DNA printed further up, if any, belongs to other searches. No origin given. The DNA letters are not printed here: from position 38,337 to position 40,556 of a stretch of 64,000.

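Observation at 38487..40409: Tat-exported flavoprotein with a bc1/b6f-type Rieske domain inserted inside the amine-oxidase/phytoene-desaturase fold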

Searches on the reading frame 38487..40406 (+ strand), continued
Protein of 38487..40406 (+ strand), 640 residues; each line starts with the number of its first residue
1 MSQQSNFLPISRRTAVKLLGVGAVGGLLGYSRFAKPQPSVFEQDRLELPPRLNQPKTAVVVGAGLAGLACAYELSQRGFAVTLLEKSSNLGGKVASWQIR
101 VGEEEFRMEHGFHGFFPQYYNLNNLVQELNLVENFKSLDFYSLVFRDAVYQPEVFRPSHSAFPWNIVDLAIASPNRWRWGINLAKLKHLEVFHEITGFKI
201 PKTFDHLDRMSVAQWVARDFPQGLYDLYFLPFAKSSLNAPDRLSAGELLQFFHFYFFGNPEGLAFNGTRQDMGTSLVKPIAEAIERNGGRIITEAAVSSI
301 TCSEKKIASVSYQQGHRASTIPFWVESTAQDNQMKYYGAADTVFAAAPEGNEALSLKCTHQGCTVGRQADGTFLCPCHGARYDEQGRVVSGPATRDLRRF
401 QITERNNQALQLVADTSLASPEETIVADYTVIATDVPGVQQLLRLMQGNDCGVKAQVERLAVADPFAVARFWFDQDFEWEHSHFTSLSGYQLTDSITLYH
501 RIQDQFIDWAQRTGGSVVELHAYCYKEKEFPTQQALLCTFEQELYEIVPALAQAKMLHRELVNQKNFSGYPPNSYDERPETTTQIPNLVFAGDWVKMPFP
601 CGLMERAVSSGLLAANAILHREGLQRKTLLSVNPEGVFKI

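Call 52: find_homologous_proteins(query=L012:4588-6543:+)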
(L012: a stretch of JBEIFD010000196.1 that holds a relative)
Query L012:4588-6543:+ (652 aa): 1159 proteins with E <= 0.001 among 8000 candidates; the best 120 are listed.
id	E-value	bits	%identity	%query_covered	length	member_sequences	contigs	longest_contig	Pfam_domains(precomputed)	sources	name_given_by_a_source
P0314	0.0e+0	1463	97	100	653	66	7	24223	PF01946.24,PF01266.31,PF01593.31,PF13450.13,PF00890.31,PF07992.21,PF03486.21,PF00355.33,PF12831.14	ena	-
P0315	0.0e+0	1452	96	100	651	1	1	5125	PF01266.31,PF01593.31,PF13450.13,PF00890.31,PF07992.21,PF03486.21,PF00355.33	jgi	-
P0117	0.0e+0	1446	95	100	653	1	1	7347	PF01946.24,PF01266.31,PF01593.31,PF13450.13,PF00890.31,PF07992.21,PF00070.34,PF03486.21,PF00355.33,PF12831.14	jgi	jgi:isorenieratene synthase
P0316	0.0e+0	1444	97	99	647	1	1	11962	PF01266.31,PF01593.31,PF13450.13,PF00890.31,PF07992.21,PF03486.21,PF00355.33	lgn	-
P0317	0.0e+0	1424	96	98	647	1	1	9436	PF01946.24,PF01266.31,PF01593.31,PF13450.13,PF00890.31,PF07992.21,PF03486.21,PF00355.33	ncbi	-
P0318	0.0e+0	1415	95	98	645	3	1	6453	PF01946.24,PF01266.31,PF01593.31,PF13450.13,PF00890.31,PF07992.21,PF03486.21,PF00355.33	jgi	-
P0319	0.0e+0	1390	93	98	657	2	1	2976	PF01946.24,PF01266.31,PF01593.31,PF13450.13,PF00890.31,PF07992.21,PF03486.21,PF00355.33,PF12831.14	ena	-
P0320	0.0e+0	1332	88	100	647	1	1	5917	PF01946.24,PF01266.31,PF01593.31,PF13450.13,PF00890.31,PF07992.21,PF03486.21,PF00355.33,PF12831.14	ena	-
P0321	0.0e+0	1268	85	97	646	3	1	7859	PF01946.24,PF01266.31,PF01593.31,PF13450.13,PF00890.31,PF07992.21,PF00070.34,PF03486.21,PF00355.33,PF12831.14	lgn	-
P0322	0.0e+0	1261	96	86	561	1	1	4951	PF01593.31,PF00355.33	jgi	jgi:isorenieratene synthase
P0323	0.0e+0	1187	78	98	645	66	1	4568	PF01946.24,PF01266.31,PF01593.31,PF13450.13,PF00890.31,PF07992.21,PF00070.34,PF03486.21,PF00355.33,PF01494.26,PF12831.14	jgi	jgi:isorenieratene synthase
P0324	0.0e+0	1149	76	98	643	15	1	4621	PF01946.24,PF01266.31,PF01593.31,PF13450.13,PF00890.31,PF07992.21,PF03486.21,PF00355.33,PF01494.26,PF12831.14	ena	-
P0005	0.0e+0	1135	75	97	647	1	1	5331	PF01946.24,PF01266.31,PF01593.31,PF13450.13,PF00890.31,PF07992.21,PF00070.34,PF03486.21,PF00355.33,PF12831.14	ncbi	ncbi:MAG: FAD-dependent oxidoreductase [Prochloraceae cyanobacterium]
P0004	0.0e+0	1134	75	97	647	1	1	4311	PF01946.24,PF01266.31,PF01593.31,PF13450.13,PF00890.31,PF07992.21,PF00070.34,PF03486.21,PF00355.33,PF12831.14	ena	-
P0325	0.0e+0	1132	75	98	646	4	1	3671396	PF01946.24,PF01266.31,PF01593.31,PF13450.13,PF00890.31,PF07992.21,PF03486.21,PF00355.33,PF01494.26,PF12831.14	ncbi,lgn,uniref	ncbi:FAD-dependent oxidoreductase [Synechocystis sp. LKSZ1]|uniref:FAD-dependent oxidoreductase n=1 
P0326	0.0e+0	1124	74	99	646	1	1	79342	PF01946.24,PF01266.31,PF01593.31,PF13450.13,PF00890.31,PF07992.21,PF03486.21,PF00355.33,PF06100.18,PF01494.26,PF12831.14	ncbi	-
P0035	0.0e+0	1123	73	99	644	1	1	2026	PF01266.31,PF01593.31,PF13450.13,PF00890.31,PF03486.21,PF00355.33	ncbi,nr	ncbi:MAG: FAD-dependent oxidoreductase [Cyanobacteriota bacterium]|nr:FAD-dependent oxidoreductase [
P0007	0.0e+0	1121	74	97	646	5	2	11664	PF01266.31,PF01593.31,PF13450.13,PF00890.31,PF07992.21,PF00070.34,PF03486.21,PF00355.33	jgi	jgi:carotenoid phi-ring synthase / carotenoid chi-ring synthase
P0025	0.0e+0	1120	74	97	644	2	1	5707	PF01266.31,PF01593.31,PF13450.13,PF00890.31,PF07992.21,PF00070.34,PF03486.21,PF00355.33,PF12831.14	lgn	-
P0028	0.0e+0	1119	74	97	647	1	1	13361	PF01946.24,PF01266.31,PF01593.31,PF13450.13,PF00890.31,PF07992.21,PF00070.34,PF03486.21,PF00355.33,PF12831.14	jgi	jgi:isorenieratene synthase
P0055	0.0e+0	1118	74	97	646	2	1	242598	PF01946.24,PF01266.31,PF01593.31,PF13450.13,PF00890.31,PF07992.21,PF03486.21,PF00355.33,PF12831.14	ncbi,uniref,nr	ncbi:FAD-dependent oxidoreductase [Lusitaniella coriacea LEGE 07157]|uniref:FAD-dependent oxidoreduc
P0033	0.0e+0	1116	73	97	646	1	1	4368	PF01946.24,PF01266.31,PF01593.31,PF13450.13,PF00890.31,PF07992.21,PF03486.21,PF00355.33,PF12831.14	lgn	-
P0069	0.0e+0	1115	72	98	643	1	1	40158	PF01266.31,PF01593.31,PF13450.13,PF00890.31,PF07992.21,PF00070.34,PF03486.21,PF00355.33,PF12831.14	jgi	jgi:isorenieratene synthase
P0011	0.0e+0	1113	73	99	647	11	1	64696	PF01946.24,PF01266.31,PF01593.31,PF13450.13,PF00890.31,PF07992.21,PF00070.34,PF03486.21,PF00355.33,PF12831.14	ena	-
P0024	0.0e+0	1110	73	97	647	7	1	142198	PF01946.24,PF01266.31,PF01593.31,PF13450.13,PF00890.31,PF07992.21,PF03486.21,PF00355.33,PF12831.14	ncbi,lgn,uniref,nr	ncbi:UDP-galactopyranose mutase [Hydrococcus rivularis NIES-593]|uniref:UDP-galactopyranose mutase n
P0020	0.0e+0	1110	72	99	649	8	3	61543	PF01946.24,PF01266.31,PF01593.31,PF13450.13,PF00890.31,PF07992.21,PF03486.21,PF00355.33,PF12831.14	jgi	jgi:isorenieratene synthase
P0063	0.0e+0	1104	73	97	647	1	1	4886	PF01946.24,PF01266.31,PF01593.31,PF13450.13,PF00890.31,PF07992.21,PF00070.34,PF03486.21,PF00355.33,PF12831.14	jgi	jgi:carotenoid phi-ring synthase / carotenoid chi-ring synthase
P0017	0.0e+0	1104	73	97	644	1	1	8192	PF01266.31,PF01593.31,PF13450.13,PF00890.31,PF07992.21,PF00070.34,PF03486.21,PF00355.33,PF12831.14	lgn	-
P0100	0.0e+0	1103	73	98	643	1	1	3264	PF01946.24,PF01266.31,PF01593.31,PF13450.13,PF00890.31,PF07992.21,PF00070.34,PF03486.21,PF00355.33,PF12831.14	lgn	-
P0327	0.0e+0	1102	74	100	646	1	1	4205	PF01946.24,PF01266.31,PF01593.31,PF13450.13,PF00890.31,PF07992.21,PF03486.21,PF00355.33,PF01134.29,PF01494.26,PF12831.14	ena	-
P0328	0.0e+0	1100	74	100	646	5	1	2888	PF01946.24,PF01266.31,PF01593.31,PF13450.13,PF00890.31,PF07992.21,PF03486.21,PF00355.33,PF01134.29,PF01494.26,PF12831.14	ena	-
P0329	0.0e+0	1100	74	100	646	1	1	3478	PF01946.24,PF01266.31,PF01593.31,PF13450.13,PF00890.31,PF07992.21,PF03486.21,PF00355.33,PF01134.29,PF01494.26,PF12831.14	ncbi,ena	-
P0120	0.0e+0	1100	72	98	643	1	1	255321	PF01946.24,PF01266.31,PF01593.31,PF13450.13,PF00890.31,PF07992.21,PF13738.13,PF03486.21,PF00355.33,PF12831.14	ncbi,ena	-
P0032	0.0e+0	1097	72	97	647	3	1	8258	PF01946.24,PF01266.31,PF01593.31,PF13450.13,PF00890.31,PF07992.21,PF00070.34,PF03486.21,PF00355.33,PF12831.14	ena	-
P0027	0.0e+0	1096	72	99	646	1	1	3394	PF01946.24,PF01266.31,PF01593.31,PF13450.13,PF00890.31,PF07992.21,PF03486.21,PF00355.33,PF12831.14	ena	-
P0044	0.0e+0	1096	71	97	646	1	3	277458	PF01946.24,PF01266.31,PF01593.31,PF13450.13,PF00890.31,PF07992.21,PF00070.34,PF03486.21,PF00355.33,PF01134.29,PF12831.14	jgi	-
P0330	0.0e+0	1094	73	100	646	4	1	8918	PF01946.24,PF01266.31,PF01593.31,PF13450.13,PF00890.31,PF07992.21,PF03486.21,PF00355.33,PF01494.26,PF12831.14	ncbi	ncbi:MAG: hypothetical protein RLZZ568_703 [Cyanobacteriota bacterium]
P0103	0.0e+0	1092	72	97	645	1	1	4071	PF01266.31,PF01593.31,PF13450.13,PF00890.31,PF07992.21,PF03486.21,PF00355.33,PF12831.14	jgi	jgi:isorenieratene synthase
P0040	0.0e+0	1091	72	99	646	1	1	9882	PF01946.24,PF01266.31,PF01593.31,PF13450.13,PF00890.31,PF07992.21,PF00070.34,PF03486.21,PF00355.33,PF01494.26,PF12831.14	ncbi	ncbi:MAG: FAD-dependent oxidoreductase [Chroococcales cyanobacterium]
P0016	0.0e+0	1090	72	99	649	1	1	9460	PF01946.24,PF01266.31,PF01593.31,PF13450.13,PF00890.31,PF07992.21,PF00070.34,PF03486.21,PF00355.33,PF12831.14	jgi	-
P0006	0.0e+0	1090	71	98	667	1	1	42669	PF01946.24,PF01266.31,PF01593.31,PF13450.13,PF00890.31,PF07992.21,PF00070.34,PF03486.21,PF00355.33,PF12831.14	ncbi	ncbi:MAG: FAD-dependent oxidoreductase [Xenococcaceae cyanobacterium]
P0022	0.0e+0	1088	72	97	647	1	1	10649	PF01946.24,PF01266.31,PF01593.31,PF13450.13,PF00890.31,PF07992.21,PF00070.34,PF03486.21,PF00355.33,PF12831.14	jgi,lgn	jgi:isorenieratene synthase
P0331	0.0e+0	1088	72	98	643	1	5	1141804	PF01946.24,PF01266.31,PF01593.31,PF13450.13,PF00890.31,PF07992.21,PF00070.34,PF13738.13,PF03486.21,PF00355.33,PF12831.14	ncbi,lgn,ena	ncbi:MAG: FAD-dependent oxidoreductase [Spirulinaceae cyanobacterium]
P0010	0.0e+0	1088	72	99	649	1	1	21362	PF01946.24,PF01266.31,PF01593.31,PF13450.13,PF00890.31,PF07992.21,PF00070.34,PF03486.21,PF00355.33,PF12831.14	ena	-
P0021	0.0e+0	1087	72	97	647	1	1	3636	PF01946.24,PF01266.31,PF01593.31,PF13450.13,PF00890.31,PF07992.21,PF00070.34,PF03486.21,PF00355.33,PF12831.14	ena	-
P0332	0.0e+0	1087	72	98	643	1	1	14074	PF01946.24,PF01266.31,PF01593.31,PF13450.13,PF00890.31,PF07992.21,PF13738.13,PF03486.21,PF00355.33,PF12831.14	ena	-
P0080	0.0e+0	1086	70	98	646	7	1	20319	PF01266.31,PF01593.31,PF13450.13,PF00890.31,PF07992.21,PF00070.34,PF03486.21,PF00355.33,PF12831.14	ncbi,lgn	ncbi:MAG: FAD-dependent oxidoreductase [Spirulinaceae cyanobacterium]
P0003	0.0e+0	1086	72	97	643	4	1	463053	PF01946.24,PF01266.31,PF01593.31,PF13450.13,PF00890.31,PF07992.21,PF00070.34,PF03486.21,PF00355.33,PF12831.14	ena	-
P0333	0.0e+0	1086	72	98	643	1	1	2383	PF01946.24,PF01266.31,PF01593.31,PF13450.13,PF00890.31,PF07992.21,PF13738.13,PF03486.21,PF00355.33,PF12831.14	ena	-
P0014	0.0e+0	1086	72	99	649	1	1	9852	PF01946.24,PF01266.31,PF01593.31,PF13450.13,PF00890.31,PF07992.21,PF00070.34,PF03486.21,PF00355.33,PF12831.14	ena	-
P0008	0.0e+0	1085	72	99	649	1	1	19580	PF01946.24,PF01266.31,PF01593.31,PF13450.13,PF00890.31,PF07992.21,PF00070.34,PF03486.21,PF00355.33,PF12831.14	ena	-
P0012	0.0e+0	1085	71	99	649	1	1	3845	PF01946.24,PF01266.31,PF01593.31,PF13450.13,PF00890.31,PF07992.21,PF00070.34,PF03486.21,PF00355.33,PF12831.14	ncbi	-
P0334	0.0e+0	1084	72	98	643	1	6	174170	PF01946.24,PF01266.31,PF01593.31,PF13450.13,PF00890.31,PF07992.21,PF03486.21,PF00355.33,PF12831.14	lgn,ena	-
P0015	0.0e+0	1084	71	99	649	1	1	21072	PF01946.24,PF01266.31,PF01593.31,PF13450.13,PF00890.31,PF07992.21,PF00070.34,PF03486.21,PF00355.33,PF12831.14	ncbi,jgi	jgi:isorenieratene synthase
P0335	0.0e+0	1083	74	97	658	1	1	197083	PF01946.24,PF01266.31,PF01593.31,PF13450.13,PF00890.31,PF07992.21,PF03486.21,PF00355.33,PF12831.14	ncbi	-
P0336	0.0e+0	1083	73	96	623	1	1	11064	PF01266.31,PF01593.31,PF13450.13,PF00890.31,PF03486.21,PF00355.33,PF01494.26,PF12831.14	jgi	jgi:isorenieratene synthase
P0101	0.0e+0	1083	72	98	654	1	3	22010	PF01946.24,PF01266.31,PF01593.31,PF13450.13,PF00890.31,PF07992.21,PF00070.34,PF03486.21,PF00355.33,PF12831.14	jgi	jgi:carotenoid phi-ring synthase / carotenoid chi-ring synthase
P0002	0.0e+0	1082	71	98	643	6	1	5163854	PF01946.24,PF01266.31,PF01593.31,PF13450.13,PF00890.31,PF07992.21,PF03486.21,PF00355.33,PF12831.14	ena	-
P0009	0.0e+0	1082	71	99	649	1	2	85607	PF01946.24,PF01266.31,PF01593.31,PF13450.13,PF00890.31,PF07992.21,PF00070.34,PF03486.21,PF00355.33,PF12831.14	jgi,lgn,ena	-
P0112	0.0e+0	1082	71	98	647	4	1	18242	PF01946.24,PF01266.31,PF01593.31,PF13450.13,PF00890.31,PF07992.21,PF00070.34,PF03486.21,PF00355.33,PF01134.29,PF12831.14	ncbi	-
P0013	0.0e+0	1082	72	96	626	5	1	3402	PF01946.24,PF01266.31,PF01593.31,PF13450.13,PF00890.31,PF07992.21,PF00070.34,PF03486.21,PF00355.33,PF12831.14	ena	-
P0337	0.0e+0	1081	71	97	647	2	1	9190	PF13450.13,PF07992.21,PF00070.34,PF03486.21,PF00355.33,PF05834.19,PF01134.29,PF12831.14,PF01946.24,PF01266.31,PF01593.31,PF00890.31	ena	-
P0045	0.0e+0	1081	71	98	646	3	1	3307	PF01946.24,PF01266.31,PF01593.31,PF13450.13,PF00890.31,PF07992.21,PF00070.34,PF03486.21,PF00355.33,PF12831.14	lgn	-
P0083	0.0e+0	1080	72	99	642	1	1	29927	PF01946.24,PF01266.31,PF01593.31,PF13450.13,PF00890.31,PF07992.21,PF00070.34,PF03486.21,PF00355.33,PF12831.14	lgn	-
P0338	0.0e+0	1079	73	97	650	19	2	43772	PF01946.24,PF01266.31,PF01593.31,PF13450.13,PF00890.31,PF07992.21,PF03486.21,PF00355.33,PF12831.14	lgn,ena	-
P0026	0.0e+0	1078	72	97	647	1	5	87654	PF01946.24,PF01266.31,PF01593.31,PF13450.13,PF00890.31,PF07992.21,PF00070.34,PF03486.21,PF00355.33,PF12831.14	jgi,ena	jgi:isorenieratene synthase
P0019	0.0e+0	1077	71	97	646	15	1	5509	PF01946.24,PF01266.31,PF01593.31,PF13450.13,PF00890.31,PF07992.21,PF00070.34,PF03486.21,PF00355.33,PF12831.14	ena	-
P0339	0.0e+0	1077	72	97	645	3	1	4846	PF01946.24,PF01266.31,PF01593.31,PF13450.13,PF00890.31,PF07992.21,PF03486.21,PF00355.33,PF12831.14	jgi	jgi:isorenieratene synthase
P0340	0.0e+0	1077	73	98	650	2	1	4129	PF01946.24,PF01266.31,PF01593.31,PF13450.13,PF00890.31,PF07992.21,PF00070.34,PF03486.21,PF00355.33,PF12831.14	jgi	jgi:isorenieratene synthase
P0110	0.0e+0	1076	71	99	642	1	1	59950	PF01946.24,PF01266.31,PF01593.31,PF13450.13,PF00890.31,PF07992.21,PF00070.34,PF03486.21,PF00355.33,PF12831.14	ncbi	-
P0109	0.0e+0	1076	71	99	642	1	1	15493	PF01946.24,PF01266.31,PF01593.31,PF13450.13,PF00890.31,PF07992.21,PF00070.34,PF03486.21,PF00355.33,PF12831.14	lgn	-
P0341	0.0e+0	1075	71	98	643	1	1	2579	PF01946.24,PF01266.31,PF01593.31,PF13450.13,PF00890.31,PF07992.21,PF03486.21,PF00355.33,PF01134.29,PF12831.14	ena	-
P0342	0.0e+0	1074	71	97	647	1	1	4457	PF01266.31,PF01593.31,PF13450.13,PF00890.31,PF07992.21,PF03486.21,PF00355.33,PF12831.14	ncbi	-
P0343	0.0e+0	1072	71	97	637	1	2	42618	PF01266.31,PF01593.31,PF13450.13,PF00890.31,PF07992.21,PF03486.21,PF00355.33,PF12831.14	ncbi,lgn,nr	ncbi:MAG: FAD-dependent oxidoreductase [Oscillatoria sp. PMC 1068.18]|nr:FAD-dependent oxidoreductas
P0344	0.0e+0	1071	71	97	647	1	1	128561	PF01266.31,PF01593.31,PF13450.13,PF00890.31,PF00070.34,PF03486.21,PF00355.33,PF12831.14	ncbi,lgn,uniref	ncbi:FAD-dependent oxidoreductase [Aerosakkonema sp. BLCC-F183]|uniref:FAD-dependent oxidoreductase 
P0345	0.0e+0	1071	71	97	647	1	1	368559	PF01266.31,PF01593.31,PF13450.13,PF00890.31,PF00070.34,PF03486.21,PF00355.33,PF12831.14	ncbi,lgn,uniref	ncbi:FAD-dependent oxidoreductase [Aerosakkonema funiforme]|uniref:FAD-dependent oxidoreductase n=1 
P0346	0.0e+0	1071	71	97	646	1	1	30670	PF01266.31,PF01593.31,PF13450.13,PF00890.31,PF07992.21,PF03486.21,PF00355.33,PF01494.26,PF12831.14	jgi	-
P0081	0.0e+0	1070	73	96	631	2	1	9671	PF01946.24,PF01266.31,PF01593.31,PF13450.13,PF00890.31,PF07992.21,PF00070.34,PF03486.21,PF00355.33,PF12831.14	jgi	jgi:isorenieratene synthase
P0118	0.0e+0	1069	71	97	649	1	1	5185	PF01266.31,PF01593.31,PF13450.13,PF00890.31,PF07992.21,PF00070.34,PF03486.21,PF00355.33,PF05834.19,PF12831.14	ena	-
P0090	0.0e+0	1069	70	98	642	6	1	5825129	PF01946.24,PF01266.31,PF01593.31,PF13450.13,PF00890.31,PF07992.21,PF00070.34,PF03486.21,PF00355.33,PF12831.14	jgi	jgi:isorenieratene synthase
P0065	0.0e+0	1069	71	97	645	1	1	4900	PF01946.24,PF01266.31,PF01593.31,PF13450.13,PF00890.31,PF07992.21,PF00070.34,PF03486.21,PF00355.33,PF12831.14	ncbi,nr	ncbi:MAG: FAD-dependent oxidoreductase [Symploca sp. SIO2E6]|nr:FAD-dependent oxidoreductase [Symplo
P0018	0.0e+0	1067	70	98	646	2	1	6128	PF01266.31,PF01593.31,PF13450.13,PF00890.31,PF07992.21,PF03486.21,PF00355.33,PF12831.14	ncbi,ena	-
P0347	0.0e+0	1067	69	100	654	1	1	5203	PF01266.31,PF01593.31,PF13450.13,PF00890.31,PF07992.21,PF00070.34,PF03486.21,PF00355.33,PF01134.29,PF12831.14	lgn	-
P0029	0.0e+0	1067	70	97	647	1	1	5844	PF01946.24,PF01266.31,PF01593.31,PF13450.13,PF00890.31,PF07992.21,PF00070.34,PF03486.21,PF00355.33,PF12831.14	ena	-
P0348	0.0e+0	1067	71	97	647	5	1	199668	PF01946.24,PF01266.31,PF01593.31,PF13450.13,PF00890.31,PF00070.34,PF03486.21,PF00355.33,PF12831.14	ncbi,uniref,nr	ncbi:FAD-dependent oxidoreductase [Microcoleus sp. FACHB-831]|uniref:FAD-dependent oxidoreductase n=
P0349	0.0e+0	1067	70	99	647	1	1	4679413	PF01946.24,PF01266.31,PF01593.31,PF13450.13,PF00890.31,PF07992.21,PF00070.34,PF03486.21,PF00355.33,PF01134.29,PF12831.14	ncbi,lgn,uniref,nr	ncbi:amine oxidase [Rippkaea orientalis PCC 8801]|uniref:Amine oxidase n=1 Tax=Rippkaea orientalis (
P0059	0.0e+0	1066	71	99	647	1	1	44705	PF01946.24,PF01266.31,PF01593.31,PF13450.13,PF00890.31,PF07992.21,PF00070.34,PF03486.21,PF00355.33,PF12831.14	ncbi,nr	ncbi:MAG: FAD-dependent oxidoreductase [Symploca sp. SIO2C1]|nr:FAD-dependent oxidoreductase [Symplo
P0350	0.0e+0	1066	70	99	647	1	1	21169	PF01946.24,PF01266.31,PF01593.31,PF13450.13,PF00890.31,PF07992.21,PF00070.34,PF03486.21,PF00355.33,PF01134.29,PF12831.14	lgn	-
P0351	0.0e+0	1065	71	99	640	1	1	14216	PF01946.24,PF01266.31,PF01593.31,PF13450.13,PF00890.31,PF07992.21,PF00070.34,PF03486.21,PF00355.33,PF12831.14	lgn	-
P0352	0.0e+0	1064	70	98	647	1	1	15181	PF01266.31,PF01593.31,PF13450.13,PF00890.31,PF07992.21,PF00070.34,PF03486.21,PF00355.33,PF12831.14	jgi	-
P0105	0.0e+0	1064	71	97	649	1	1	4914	PF01946.24,PF01266.31,PF01593.31,PF13450.13,PF00890.31,PF07992.21,PF00070.34,PF03486.21,PF00355.33,PF12831.14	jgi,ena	-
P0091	0.0e+0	1064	71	97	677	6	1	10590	PF01946.24,PF01266.31,PF01593.31,PF13450.13,PF00890.31,PF07992.21,PF00070.34,PF03486.21,PF00355.33,PF12831.14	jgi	-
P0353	0.0e+0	1064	70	98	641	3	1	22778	PF01946.24,PF01266.31,PF01593.31,PF13450.13,PF00890.31,PF07992.21,PF00070.34,PF03486.21,PF00355.33,PF01494.26,PF12831.14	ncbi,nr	ncbi:MAG: FAD-dependent oxidoreductase [Cyanobacteriota bacterium]|nr:FAD-dependent oxidoreductase [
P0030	0.0e+0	1063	70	97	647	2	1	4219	PF01946.24,PF01266.31,PF01593.31,PF13450.13,PF00890.31,PF07992.21,PF00070.34,PF03486.21,PF00355.33,PF12831.14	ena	-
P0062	0.0e+0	1063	70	99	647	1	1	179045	PF01946.24,PF01266.31,PF01593.31,PF13450.13,PF00890.31,PF07992.21,PF00070.34,PF03486.21,PF00355.33,PF12831.14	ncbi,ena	-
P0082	0.0e+0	1063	70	98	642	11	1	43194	PF01946.24,PF01266.31,PF01593.31,PF13450.13,PF00890.31,PF07992.21,PF00070.34,PF03486.21,PF00355.33,PF12831.14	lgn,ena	-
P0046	0.0e+0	1063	71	98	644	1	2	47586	PF13450.13,PF07992.21,PF00070.34,PF03486.21,PF00355.33,PF05834.19,PF01494.26,PF12831.14,PF01946.24,PF01266.31,PF01593.31,PF00890.31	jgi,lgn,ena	-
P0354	0.0e+0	1063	71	97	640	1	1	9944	PF01946.24,PF01266.31,PF01593.31,PF13450.13,PF00890.31,PF07992.21,PF00070.34,PF03486.21,PF00355.33,PF12831.14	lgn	-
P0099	0.0e+0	1063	71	99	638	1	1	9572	PF01946.24,PF01266.31,PF01593.31,PF13450.13,PF00890.31,PF07992.21,PF00070.34,PF03486.21,PF00355.33,PF12831.14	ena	-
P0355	0.0e+0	1062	70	97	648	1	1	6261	PF01266.31,PF01593.31,PF13450.13,PF00890.31,PF07992.21,PF00070.34,PF03486.21,PF00355.33,PF12831.14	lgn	-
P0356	0.0e+0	1062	71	97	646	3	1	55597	PF01266.31,PF01593.31,PF13450.13,PF00890.31,PF07992.21,PF03486.21,PF00355.33,PF01494.26,PF12831.14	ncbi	-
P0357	0.0e+0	1062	70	97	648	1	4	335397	PF01266.31,PF01593.31,PF13450.13,PF00890.31,PF07992.21,PF00070.34,PF03486.21,PF00355.33,PF12831.14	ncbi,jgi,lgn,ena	-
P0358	0.0e+0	1061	70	97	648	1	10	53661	PF01266.31,PF01593.31,PF13450.13,PF00890.31,PF07992.21,PF00070.34,PF03486.21,PF00355.33,PF12831.14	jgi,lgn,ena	-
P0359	0.0e+0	1061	70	99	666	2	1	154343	PF01266.31,PF01593.31,PF13450.13,PF00890.31,PF03486.21,PF00355.33,PF12831.14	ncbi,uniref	ncbi:FAD-dependent oxidoreductase [Microcoleus sp. Pol1B3]|uniref:FAD-dependent oxidoreductase n=2 T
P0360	0.0e+0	1061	70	99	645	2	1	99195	PF01946.24,PF01266.31,PF01593.31,PF13450.13,PF00890.31,PF07992.21,PF00070.34,PF03486.21,PF00355.33,PF12831.14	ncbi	-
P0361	0.0e+0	1061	71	97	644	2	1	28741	PF01266.31,PF01593.31,PF13450.13,PF00890.31,PF03486.21,PF00355.33,PF12831.14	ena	-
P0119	0.0e+0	1061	71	97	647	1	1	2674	PF01266.31,PF01593.31,PF13450.13,PF00890.31,PF07992.21,PF00070.34,PF03486.21,PF00355.33,PF05834.19,PF12831.14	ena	-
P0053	0.0e+0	1061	70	97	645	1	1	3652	PF01946.24,PF01266.31,PF01593.31,PF13450.13,PF00890.31,PF07992.21,PF00070.34,PF03486.21,PF00355.33,PF12831.14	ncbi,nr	ncbi:MAG: FAD-dependent oxidoreductase [Symploca sp. SIO3E6]|nr:FAD-dependent oxidoreductase [Caldor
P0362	0.0e+0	1060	70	97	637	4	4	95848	PF01946.24,PF01266.31,PF01593.31,PF13450.13,PF00890.31,PF07992.21,PF03486.21,PF00355.33,PF12831.14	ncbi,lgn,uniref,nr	ncbi:FAD-dependent oxidoreductase [Oscillatoria salina]|uniref:FAD-dependent oxidoreductase n=1 Tax=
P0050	0.0e+0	1060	70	99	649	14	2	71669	PF01946.24,PF01266.31,PF01593.31,PF13450.13,PF00890.31,PF07992.21,PF00070.34,PF03486.21,PF00355.33,PF12831.14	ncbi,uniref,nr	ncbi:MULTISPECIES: FAD-dependent oxidoreductase [Cyanophyceae]|uniref:FAD-dependent oxidoreductase n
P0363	0.0e+0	1060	69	99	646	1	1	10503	PF01946.24,PF01266.31,PF01593.31,PF13450.13,PF00890.31,PF07992.21,PF13738.13,PF03486.21,PF00355.33,PF12831.14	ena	-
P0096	0.0e+0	1060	71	99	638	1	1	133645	PF01946.24,PF01266.31,PF01593.31,PF13450.13,PF00890.31,PF07992.21,PF00070.34,PF03486.21,PF00355.33,PF12831.14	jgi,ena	jgi:isorenieratene synthase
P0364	0.0e+0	1060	70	98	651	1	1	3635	PF01946.24,PF01266.31,PF01593.31,PF13450.13,PF00890.31,PF07992.21,PF00070.34,PF03486.21,PF00355.33,PF12831.14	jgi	jgi:carotenoid phi-ring synthase / carotenoid chi-ring synthase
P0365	0.0e+0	1060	70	98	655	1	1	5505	PF01946.24,PF01266.31,PF01593.31,PF13450.13,PF00890.31,PF07992.21,PF00070.34,PF03486.21,PF00355.33,PF12831.14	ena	-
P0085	0.0e+0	1059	71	99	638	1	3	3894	PF01946.24,PF01266.31,PF01593.31,PF13450.13,PF00890.31,PF07992.21,PF00070.34,PF03486.21,PF00355.33,PF12831.14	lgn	-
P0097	0.0e+0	1059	71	99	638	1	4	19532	PF01946.24,PF01266.31,PF01593.31,PF13450.13,PF00890.31,PF07992.21,PF00070.34,PF03486.21,PF00355.33,PF12831.14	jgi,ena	-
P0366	0.0e+0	1059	70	97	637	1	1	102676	PF01266.31,PF01593.31,PF13450.13,PF00890.31,PF07992.21,PF00070.34,PF03486.21,PF00355.33,PF12831.14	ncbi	-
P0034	0.0e+0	1059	70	97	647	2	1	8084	PF01946.24,PF01266.31,PF01593.31,PF13450.13,PF00890.31,PF07992.21,PF00070.34,PF03486.21,PF00355.33,PF12831.14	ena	-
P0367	0.0e+0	1058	70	97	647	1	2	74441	PF01266.31,PF01593.31,PF13450.13,PF00890.31,PF00070.34,PF03486.21,PF00355.33,PF12831.14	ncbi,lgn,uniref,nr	ncbi:FAD-dependent oxidoreductase [Aerosakkonema funiforme]|uniref:FAD-dependent oxidoreductase n=1 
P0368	0.0e+0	1058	70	98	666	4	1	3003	PF01266.31,PF01593.31,PF13450.13,PF00890.31,PF03486.21,PF00355.33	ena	-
